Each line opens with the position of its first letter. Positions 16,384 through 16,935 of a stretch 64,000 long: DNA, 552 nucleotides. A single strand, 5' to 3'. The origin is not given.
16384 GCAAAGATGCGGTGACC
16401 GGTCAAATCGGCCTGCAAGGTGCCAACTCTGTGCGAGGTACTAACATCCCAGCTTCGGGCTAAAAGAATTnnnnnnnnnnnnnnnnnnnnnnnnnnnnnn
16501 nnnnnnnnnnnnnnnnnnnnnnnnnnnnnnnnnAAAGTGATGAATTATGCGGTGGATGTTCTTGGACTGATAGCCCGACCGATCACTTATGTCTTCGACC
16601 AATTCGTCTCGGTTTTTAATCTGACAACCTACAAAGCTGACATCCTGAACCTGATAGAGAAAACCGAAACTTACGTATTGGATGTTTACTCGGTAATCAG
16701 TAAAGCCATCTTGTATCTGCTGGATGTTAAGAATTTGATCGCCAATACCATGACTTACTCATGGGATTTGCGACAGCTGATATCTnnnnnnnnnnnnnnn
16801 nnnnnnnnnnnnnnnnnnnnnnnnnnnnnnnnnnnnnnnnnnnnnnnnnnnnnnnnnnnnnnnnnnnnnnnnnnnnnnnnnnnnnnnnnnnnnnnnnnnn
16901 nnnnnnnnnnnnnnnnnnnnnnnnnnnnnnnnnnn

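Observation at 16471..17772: Tail-fibre-locus protein built from about 22 near-perfect 14-residue repeats (K-x3-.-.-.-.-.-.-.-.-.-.)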

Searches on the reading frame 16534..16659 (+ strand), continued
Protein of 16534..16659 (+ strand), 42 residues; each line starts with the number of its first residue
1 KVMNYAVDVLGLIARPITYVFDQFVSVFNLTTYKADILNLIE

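Call 70: search_protein_families(library=phrogs, proteins=[L053:597-2474:+, L053:2509-3195:+, L053:3182-3724:+, L053:4627-5136:+, L053:5133-5516:+, L053:5517-5927:+, L053:5929-6711:+, L053:6713-7423:+, L053:7424-7990:+, L053:8741-9073:+], max_evalue=0.001)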
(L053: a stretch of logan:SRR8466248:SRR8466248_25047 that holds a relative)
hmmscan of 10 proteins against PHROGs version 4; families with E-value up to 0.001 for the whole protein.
L053:597-2474:+ (625 aa): 1 family
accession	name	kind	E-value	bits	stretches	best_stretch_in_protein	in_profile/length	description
phrog_267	-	head and packaging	0.00064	20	0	371-589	70-292/410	major head protein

L053:2509-3195:+ (228 aa): 0 families

L053:3182-3724:+ (180 aa): 0 families

L053:4627-5136:+ (169 aa): 2 families
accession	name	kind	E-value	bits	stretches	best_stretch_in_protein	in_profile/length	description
phrog_13135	-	unknown function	2.6e-28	100.3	1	13-169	20-182/182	-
phrog_6128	-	unknown function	1.1e-07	31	1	1-64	1-61/1200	-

L053:5133-5516:+ (127 aa): 0 families

L053:5517-5927:+ (136 aa): 0 families

L053:5929-6711:+ (260 aa): 3 families
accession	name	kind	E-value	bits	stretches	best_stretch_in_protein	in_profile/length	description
phrog_2952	-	tail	0.00049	20.2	0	155-222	387-454/488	minor tail protein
phrog_34854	-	unknown function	0.00092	19.6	0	201-255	221-275/279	-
phrog_27064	-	unknown function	0.00093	19.7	1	176-252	165-242/249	-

L053:6713-7423:+ (236 aa): 3 families
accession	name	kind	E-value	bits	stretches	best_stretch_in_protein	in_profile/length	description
phrog_10356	-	head and packaging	1.4e-17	64.1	1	16-236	379-624/852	virion structural protein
phrog_11772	-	unknown function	3.1e-12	47.6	1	13-80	22-89/246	-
phrog_3545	-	unknown function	3e-08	33.2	1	25-74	86-131/1115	-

L053:7424-7990:+ (188 aa): 0 families

L053:8741-9073:+ (110 aa): 2 families
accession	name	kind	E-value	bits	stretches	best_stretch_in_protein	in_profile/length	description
phrog_6183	-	tail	2e-05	24.6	1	9-77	34-100/381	minor tail protein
phrog_1084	-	unknown function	0.00011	23.2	1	6-72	12-81/123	unknown function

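Call 81: find_encoding_contigs(protein=P0001, flank=8000, max_places=2)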
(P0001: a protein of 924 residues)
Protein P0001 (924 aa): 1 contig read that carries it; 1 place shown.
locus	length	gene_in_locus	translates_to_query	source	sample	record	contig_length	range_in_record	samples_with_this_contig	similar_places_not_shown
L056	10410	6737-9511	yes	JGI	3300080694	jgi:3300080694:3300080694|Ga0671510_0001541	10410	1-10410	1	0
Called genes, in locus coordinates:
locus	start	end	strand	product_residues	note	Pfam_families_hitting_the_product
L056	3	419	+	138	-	?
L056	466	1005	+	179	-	-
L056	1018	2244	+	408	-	-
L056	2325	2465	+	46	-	PF24434:DUF7557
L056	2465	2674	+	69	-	-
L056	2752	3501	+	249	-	-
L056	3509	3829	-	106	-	-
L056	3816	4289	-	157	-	-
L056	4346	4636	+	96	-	-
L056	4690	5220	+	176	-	-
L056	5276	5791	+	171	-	-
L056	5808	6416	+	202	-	-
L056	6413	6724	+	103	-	-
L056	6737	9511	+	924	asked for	-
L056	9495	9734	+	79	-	-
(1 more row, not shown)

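Call 84: find_encoding_contigs(protein=P0023, flank=8000, max_places=2)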
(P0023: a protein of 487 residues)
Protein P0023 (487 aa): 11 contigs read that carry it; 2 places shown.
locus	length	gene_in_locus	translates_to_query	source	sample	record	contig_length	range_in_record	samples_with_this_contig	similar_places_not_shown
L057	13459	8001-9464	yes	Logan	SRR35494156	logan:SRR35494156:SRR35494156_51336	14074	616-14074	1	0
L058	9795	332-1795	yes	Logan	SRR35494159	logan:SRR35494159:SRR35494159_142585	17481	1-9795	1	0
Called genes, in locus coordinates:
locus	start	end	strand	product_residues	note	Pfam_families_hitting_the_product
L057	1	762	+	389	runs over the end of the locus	PF05272:VapE-like_dom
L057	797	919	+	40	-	-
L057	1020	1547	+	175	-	-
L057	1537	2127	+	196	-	-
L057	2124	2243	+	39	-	-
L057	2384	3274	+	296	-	PF09250:Prim-Pol, PF01807:Zn_ribbon_DnaG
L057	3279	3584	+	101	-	-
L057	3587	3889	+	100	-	-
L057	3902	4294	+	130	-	PF18932:DUF5681 (weak)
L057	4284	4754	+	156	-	PF13392:HNH_3 (faint)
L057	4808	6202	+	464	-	PF03237:Terminase_6N (weak)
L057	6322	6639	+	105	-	-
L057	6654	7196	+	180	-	-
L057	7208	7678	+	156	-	-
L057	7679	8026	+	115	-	-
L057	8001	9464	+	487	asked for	-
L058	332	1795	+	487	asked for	-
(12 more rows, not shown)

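Call 85: find_encoding_contigs(protein=P0014, flank=8000, max_places=2)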
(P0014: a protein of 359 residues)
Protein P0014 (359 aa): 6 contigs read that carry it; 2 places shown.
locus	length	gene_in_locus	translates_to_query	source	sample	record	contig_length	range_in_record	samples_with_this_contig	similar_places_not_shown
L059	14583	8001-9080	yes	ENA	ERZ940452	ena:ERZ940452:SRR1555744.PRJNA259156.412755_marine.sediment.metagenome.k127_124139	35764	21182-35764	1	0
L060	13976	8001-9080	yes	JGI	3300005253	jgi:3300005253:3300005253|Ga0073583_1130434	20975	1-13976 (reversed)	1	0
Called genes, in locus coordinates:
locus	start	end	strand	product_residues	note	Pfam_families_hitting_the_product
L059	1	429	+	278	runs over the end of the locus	PF00106:adh_short, PF01073:3Beta_HSD, PF01370:Epimerase, PF02719:Polysacc_synt_2, PF04321:RmlD_sub_bind, PF07993:NAD_binding_4 (weak), PF16363:GDP_Man_Dehyd, PF13460:NAD_binding_10 (weak), +1 more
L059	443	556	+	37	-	-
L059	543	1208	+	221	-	PF03102:NeuB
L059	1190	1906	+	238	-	PF25084:LbH_EIF2B (faint), PF25087:GMPPB_C (faint), PF14602:Hexapep_2 (faint), PF00132:Hexapep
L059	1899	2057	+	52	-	-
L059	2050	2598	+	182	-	PF02585:PIG-L (weak)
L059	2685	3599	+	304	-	PF01041:DegT_DnrJ_EryC1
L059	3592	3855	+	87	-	-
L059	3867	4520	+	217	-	-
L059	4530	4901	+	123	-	-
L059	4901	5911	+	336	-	-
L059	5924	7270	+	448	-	-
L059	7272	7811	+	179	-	-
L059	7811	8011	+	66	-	-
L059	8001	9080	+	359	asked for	-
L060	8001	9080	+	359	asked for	-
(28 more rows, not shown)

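Call 86: find_encoding_contigs(protein=P0010, flank=8000, max_places=2)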
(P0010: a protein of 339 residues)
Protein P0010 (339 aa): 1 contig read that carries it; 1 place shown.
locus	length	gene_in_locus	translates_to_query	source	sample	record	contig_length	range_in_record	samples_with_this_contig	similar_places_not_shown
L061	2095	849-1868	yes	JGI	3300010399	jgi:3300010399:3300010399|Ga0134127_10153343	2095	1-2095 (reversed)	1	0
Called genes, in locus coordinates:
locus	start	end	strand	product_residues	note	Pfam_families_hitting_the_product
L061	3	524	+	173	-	?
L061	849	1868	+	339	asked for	-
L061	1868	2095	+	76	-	?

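Call 100: search_protein_families(library=ncbifam, proteins=[P0001, P0011, P0016, P0012], max_evalue=0.01)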
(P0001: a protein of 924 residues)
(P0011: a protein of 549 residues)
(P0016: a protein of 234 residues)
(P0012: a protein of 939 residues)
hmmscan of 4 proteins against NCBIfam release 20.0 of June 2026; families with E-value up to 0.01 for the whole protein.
P0001 (924 aa): 0 families

P0011 (549 aa): 0 families

P0016 (234 aa): 0 families

P0012 (939 aa): 0 families

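Call 101: list_cluster_members(proteins=[P0001, P0002, P0004, P0006, P0007, P0011, P0012, P0016, P0019, P0024])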
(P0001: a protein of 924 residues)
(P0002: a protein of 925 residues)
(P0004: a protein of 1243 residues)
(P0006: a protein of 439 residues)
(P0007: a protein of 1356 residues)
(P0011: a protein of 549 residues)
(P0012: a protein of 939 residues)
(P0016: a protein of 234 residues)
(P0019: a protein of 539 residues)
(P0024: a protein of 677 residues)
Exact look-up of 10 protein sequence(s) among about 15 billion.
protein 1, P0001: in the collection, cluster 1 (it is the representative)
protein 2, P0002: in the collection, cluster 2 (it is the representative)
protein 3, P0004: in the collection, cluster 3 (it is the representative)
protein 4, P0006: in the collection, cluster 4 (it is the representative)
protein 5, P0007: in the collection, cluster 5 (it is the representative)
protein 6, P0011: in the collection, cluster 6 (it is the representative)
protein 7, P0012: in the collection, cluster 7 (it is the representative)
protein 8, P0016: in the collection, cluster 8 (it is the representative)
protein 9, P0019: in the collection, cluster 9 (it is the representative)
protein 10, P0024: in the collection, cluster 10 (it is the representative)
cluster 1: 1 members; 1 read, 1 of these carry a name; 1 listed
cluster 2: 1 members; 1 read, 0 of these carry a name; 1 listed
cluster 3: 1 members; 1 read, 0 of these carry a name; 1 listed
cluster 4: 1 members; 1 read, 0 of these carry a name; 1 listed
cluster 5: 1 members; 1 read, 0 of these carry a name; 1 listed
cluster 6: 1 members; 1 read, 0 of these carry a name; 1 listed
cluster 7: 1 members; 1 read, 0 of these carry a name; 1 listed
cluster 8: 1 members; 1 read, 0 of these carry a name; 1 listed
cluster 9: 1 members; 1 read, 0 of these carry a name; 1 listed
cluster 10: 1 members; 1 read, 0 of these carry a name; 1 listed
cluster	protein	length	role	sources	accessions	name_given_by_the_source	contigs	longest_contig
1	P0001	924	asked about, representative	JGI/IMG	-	hypothetical protein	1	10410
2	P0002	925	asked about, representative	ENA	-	-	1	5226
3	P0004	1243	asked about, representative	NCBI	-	-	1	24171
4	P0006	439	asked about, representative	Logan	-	-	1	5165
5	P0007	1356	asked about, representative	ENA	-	-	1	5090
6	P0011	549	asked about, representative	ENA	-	-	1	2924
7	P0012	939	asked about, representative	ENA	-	-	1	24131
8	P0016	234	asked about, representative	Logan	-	-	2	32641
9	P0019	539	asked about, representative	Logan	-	-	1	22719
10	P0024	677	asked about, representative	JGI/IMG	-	-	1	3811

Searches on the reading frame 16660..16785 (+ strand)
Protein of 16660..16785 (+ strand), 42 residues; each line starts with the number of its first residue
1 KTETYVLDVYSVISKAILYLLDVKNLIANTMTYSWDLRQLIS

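Call 56: find_homologous_proteins(query=A5, max_evalue=0.001)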
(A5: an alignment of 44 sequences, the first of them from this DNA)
Query A5 (44 sequences): 174 candidates shared short words with the query, none scored E <= 0.001.
